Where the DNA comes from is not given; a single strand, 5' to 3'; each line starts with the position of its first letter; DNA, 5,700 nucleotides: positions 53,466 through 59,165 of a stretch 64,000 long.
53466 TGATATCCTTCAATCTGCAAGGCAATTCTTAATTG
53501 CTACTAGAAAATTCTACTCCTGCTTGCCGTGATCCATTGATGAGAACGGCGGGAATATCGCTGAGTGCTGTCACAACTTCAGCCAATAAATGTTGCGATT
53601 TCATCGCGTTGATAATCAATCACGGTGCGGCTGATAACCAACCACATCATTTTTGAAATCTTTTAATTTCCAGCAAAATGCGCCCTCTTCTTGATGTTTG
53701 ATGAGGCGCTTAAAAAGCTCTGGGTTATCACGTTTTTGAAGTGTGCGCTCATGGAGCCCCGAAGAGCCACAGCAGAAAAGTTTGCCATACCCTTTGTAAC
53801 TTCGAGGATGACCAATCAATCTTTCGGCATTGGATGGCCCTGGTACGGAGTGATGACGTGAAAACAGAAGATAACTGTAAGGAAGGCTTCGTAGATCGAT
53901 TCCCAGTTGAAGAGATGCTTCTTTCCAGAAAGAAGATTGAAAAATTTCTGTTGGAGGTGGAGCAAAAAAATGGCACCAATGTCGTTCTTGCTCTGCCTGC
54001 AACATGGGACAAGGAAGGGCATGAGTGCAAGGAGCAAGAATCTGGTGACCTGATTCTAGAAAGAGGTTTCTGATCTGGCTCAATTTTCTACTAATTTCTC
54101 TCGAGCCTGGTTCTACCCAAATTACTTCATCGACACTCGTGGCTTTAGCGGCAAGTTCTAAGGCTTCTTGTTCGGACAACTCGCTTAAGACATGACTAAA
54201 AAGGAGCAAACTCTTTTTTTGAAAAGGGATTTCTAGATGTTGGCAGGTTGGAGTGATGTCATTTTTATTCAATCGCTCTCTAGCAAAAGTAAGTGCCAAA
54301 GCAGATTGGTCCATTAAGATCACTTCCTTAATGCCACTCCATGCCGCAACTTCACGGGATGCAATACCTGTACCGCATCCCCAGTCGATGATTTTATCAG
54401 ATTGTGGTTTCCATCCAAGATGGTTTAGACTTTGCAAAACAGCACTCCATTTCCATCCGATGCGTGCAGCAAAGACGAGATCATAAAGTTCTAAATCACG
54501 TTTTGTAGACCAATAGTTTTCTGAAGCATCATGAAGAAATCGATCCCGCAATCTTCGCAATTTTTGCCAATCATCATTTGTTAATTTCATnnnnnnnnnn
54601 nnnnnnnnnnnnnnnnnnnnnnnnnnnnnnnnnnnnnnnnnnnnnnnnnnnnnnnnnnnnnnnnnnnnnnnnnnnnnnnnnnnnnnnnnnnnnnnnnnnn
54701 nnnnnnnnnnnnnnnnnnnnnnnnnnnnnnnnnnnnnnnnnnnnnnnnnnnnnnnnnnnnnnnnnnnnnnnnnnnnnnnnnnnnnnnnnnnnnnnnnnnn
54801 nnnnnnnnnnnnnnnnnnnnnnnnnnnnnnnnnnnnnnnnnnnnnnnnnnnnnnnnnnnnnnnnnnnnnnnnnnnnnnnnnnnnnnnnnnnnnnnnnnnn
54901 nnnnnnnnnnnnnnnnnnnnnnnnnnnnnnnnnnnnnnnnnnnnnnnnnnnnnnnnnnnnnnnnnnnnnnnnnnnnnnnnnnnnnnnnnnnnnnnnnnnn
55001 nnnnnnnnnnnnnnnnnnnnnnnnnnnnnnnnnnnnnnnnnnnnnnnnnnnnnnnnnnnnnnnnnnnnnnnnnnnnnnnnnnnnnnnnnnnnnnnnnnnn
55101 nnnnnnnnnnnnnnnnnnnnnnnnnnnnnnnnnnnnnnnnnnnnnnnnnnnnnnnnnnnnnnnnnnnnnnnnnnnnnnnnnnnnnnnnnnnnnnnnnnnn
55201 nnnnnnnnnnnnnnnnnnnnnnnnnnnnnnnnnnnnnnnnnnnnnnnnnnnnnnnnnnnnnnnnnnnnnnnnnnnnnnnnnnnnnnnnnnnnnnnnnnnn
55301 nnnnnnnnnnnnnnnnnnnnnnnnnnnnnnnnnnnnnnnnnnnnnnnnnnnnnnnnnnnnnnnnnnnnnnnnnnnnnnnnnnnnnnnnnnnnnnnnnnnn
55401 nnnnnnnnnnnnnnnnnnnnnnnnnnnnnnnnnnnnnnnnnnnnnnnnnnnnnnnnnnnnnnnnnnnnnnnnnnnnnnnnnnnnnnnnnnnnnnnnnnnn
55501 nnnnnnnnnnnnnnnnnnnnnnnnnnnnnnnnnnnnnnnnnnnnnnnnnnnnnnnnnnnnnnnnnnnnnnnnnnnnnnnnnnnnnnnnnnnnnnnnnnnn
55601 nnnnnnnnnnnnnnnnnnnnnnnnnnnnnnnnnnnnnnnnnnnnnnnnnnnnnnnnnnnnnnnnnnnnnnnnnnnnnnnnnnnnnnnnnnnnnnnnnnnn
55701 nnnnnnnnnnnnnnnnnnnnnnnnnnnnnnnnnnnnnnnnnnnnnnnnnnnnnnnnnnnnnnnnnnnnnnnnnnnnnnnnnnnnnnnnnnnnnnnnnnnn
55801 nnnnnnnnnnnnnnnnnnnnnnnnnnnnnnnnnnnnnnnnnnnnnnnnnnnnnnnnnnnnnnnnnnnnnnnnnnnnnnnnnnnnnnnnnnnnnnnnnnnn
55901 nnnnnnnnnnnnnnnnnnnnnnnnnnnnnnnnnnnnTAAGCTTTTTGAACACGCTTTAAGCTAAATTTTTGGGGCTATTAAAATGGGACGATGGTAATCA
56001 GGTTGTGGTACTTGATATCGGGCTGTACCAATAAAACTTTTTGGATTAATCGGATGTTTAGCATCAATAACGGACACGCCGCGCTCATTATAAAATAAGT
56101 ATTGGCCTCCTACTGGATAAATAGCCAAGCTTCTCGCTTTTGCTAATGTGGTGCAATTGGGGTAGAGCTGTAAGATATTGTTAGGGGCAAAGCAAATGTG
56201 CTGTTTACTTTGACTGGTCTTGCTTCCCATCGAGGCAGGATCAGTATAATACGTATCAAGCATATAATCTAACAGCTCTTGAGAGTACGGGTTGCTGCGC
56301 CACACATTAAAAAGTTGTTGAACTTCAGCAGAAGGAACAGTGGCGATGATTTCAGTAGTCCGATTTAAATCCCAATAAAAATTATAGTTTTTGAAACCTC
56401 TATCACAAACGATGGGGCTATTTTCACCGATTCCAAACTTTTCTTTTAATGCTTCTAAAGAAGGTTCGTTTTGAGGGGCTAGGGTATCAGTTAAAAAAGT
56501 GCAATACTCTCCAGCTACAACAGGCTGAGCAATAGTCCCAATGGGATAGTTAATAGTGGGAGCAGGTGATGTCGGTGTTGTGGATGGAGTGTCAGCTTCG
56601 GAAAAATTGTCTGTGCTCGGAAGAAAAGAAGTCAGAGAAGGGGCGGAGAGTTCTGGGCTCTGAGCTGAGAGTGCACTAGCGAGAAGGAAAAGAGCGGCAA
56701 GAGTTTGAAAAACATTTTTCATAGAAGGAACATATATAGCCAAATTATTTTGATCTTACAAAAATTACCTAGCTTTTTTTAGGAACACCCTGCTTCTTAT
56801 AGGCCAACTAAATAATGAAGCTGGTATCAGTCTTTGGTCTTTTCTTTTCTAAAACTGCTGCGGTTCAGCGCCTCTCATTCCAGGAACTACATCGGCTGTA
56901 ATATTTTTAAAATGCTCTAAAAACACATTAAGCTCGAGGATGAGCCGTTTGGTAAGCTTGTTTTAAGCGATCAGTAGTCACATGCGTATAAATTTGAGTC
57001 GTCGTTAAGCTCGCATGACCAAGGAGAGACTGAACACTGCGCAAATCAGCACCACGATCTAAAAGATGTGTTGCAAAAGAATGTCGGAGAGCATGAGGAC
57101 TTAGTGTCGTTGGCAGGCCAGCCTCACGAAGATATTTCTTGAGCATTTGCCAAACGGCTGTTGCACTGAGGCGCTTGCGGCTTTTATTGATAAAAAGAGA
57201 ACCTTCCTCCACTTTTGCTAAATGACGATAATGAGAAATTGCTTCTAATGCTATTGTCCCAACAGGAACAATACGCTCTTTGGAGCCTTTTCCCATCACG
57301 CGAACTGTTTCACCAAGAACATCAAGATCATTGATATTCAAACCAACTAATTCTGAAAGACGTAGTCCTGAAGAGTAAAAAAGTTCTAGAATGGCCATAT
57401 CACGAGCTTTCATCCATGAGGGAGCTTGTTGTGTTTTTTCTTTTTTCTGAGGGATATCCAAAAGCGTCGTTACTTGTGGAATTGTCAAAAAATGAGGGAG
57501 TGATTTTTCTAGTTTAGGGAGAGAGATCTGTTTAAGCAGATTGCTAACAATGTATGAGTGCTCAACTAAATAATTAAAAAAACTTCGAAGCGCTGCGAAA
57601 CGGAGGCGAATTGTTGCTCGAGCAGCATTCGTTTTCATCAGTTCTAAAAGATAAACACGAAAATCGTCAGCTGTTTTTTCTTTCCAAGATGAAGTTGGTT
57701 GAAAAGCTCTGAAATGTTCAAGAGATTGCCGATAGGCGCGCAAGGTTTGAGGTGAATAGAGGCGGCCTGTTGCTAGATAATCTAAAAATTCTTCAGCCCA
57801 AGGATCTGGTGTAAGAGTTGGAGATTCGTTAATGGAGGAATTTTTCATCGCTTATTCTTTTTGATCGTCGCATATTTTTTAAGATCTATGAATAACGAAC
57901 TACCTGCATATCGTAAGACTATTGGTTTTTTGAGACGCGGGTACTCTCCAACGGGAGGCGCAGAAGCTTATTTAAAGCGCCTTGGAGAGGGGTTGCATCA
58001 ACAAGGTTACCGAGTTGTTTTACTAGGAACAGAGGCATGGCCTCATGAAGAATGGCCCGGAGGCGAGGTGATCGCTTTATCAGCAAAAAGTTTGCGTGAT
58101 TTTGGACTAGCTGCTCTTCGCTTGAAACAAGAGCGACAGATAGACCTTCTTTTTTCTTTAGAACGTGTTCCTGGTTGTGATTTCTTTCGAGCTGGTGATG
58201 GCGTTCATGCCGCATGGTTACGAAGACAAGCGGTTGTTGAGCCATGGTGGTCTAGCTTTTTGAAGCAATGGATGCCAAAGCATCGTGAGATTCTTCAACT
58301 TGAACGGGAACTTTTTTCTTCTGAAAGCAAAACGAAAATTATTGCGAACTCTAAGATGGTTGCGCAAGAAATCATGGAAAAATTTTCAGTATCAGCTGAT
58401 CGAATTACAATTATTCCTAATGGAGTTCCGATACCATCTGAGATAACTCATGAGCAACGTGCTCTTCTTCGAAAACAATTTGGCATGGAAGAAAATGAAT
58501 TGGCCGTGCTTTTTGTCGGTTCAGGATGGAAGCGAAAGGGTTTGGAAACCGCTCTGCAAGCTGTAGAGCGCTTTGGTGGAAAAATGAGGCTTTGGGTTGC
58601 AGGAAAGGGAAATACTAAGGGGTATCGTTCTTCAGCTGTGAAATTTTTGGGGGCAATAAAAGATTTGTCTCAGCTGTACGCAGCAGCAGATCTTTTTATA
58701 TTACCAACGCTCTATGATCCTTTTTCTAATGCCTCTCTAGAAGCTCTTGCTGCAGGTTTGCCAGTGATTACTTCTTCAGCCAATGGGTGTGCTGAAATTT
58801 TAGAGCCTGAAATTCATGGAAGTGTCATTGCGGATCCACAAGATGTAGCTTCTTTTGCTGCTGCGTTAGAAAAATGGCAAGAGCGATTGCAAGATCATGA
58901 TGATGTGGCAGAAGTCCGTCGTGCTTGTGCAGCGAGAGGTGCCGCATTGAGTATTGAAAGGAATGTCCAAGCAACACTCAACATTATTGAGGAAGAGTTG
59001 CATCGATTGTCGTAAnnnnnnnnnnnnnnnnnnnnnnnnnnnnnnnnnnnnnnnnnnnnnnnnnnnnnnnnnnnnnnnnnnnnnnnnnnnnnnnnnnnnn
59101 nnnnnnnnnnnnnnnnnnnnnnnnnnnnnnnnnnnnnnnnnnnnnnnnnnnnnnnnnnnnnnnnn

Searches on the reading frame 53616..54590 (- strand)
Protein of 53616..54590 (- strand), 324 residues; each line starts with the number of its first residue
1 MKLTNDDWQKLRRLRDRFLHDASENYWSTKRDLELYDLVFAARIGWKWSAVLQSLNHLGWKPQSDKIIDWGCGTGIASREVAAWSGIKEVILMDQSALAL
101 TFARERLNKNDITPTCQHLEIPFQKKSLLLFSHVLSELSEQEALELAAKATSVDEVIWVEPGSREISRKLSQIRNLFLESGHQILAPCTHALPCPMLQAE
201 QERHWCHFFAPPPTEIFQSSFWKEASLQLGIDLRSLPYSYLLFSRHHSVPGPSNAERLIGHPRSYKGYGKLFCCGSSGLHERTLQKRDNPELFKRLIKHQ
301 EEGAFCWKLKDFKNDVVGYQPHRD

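Call 73: search_protein_families(library=pfam, proteins=[window:53616-54590:-], max_evalue=0.00001)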
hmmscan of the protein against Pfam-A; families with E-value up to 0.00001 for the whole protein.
window:53616-54590:- (324 aa): 3 families
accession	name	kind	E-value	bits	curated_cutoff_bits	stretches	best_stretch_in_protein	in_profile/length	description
PF09243.16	Rsm22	-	6.7e-21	75.4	23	1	44-295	12-264/275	Mitochondrial small ribosomal subunit Rsm22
PF05175.20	MTS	-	5.9e-07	29.7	23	1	57-113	26-81/170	Methyltransferase small domain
PF13649.12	Methyltransf_25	-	1.5e-06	29.3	27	1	67-127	1-64/97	Methyltransferase domain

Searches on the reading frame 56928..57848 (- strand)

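Call 73: search_protein_families(library=pfam, proteins=[window:56928-57848:-], max_evalue=0.00001)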
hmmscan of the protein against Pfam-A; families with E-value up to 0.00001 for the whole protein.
window:56928-57848:- (306 aa): 3 families
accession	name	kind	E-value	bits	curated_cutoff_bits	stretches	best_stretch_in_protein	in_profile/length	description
PF00589.27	Phage_integrase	-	2.1e-44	151.8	27.1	1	121-292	3-170/172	Phage integrase family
PF02899.23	Phage_int_SAM_1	-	1.3e-14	54.6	22.3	1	19-96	2-81/83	Phage integrase, N-terminal SAM-like domain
PF13495.12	Phage_int_SAM_4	-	5.6e-09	36.7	27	1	19-98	3-82/85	Phage integrase, N-terminal SAM-like domain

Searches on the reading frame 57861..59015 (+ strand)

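Call 73: search_protein_families(library=pfam, proteins=[window:57861-59015:+], max_evalue=0.00001)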
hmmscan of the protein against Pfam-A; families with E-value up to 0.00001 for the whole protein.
window:57861-59015:+ (384 aa): 6 families
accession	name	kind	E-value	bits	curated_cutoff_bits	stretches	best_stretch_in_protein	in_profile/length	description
PF13692.12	Glyco_trans_1_4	-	1.4e-26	93.8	27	1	215-338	3-138/142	Glycosyl transferases group 1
PF00534.26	Glycos_transf_1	-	7.6e-23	81.3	26.4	1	202-341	4-157/172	Glycosyl transferases group 1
PF13439.12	Glyco_transf_4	-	7e-13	49.4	28.5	1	32-190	2-167/170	Glycosyltransferase Family 4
PF13579.12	Glyco_trans_4_4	-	2.2e-08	35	29.7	1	32-188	1-158/158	Glycosyl transferase 4-like domain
PF20706.3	GT4-conflict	-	3.6e-08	33.2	26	1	266-346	272-354/385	Family 4 Glycosyltransferase in conflict systems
PF13524.12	Glyco_trans_1_2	-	9.3e-07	29.3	25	1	230-350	4-118/144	Glycosyl transferase-like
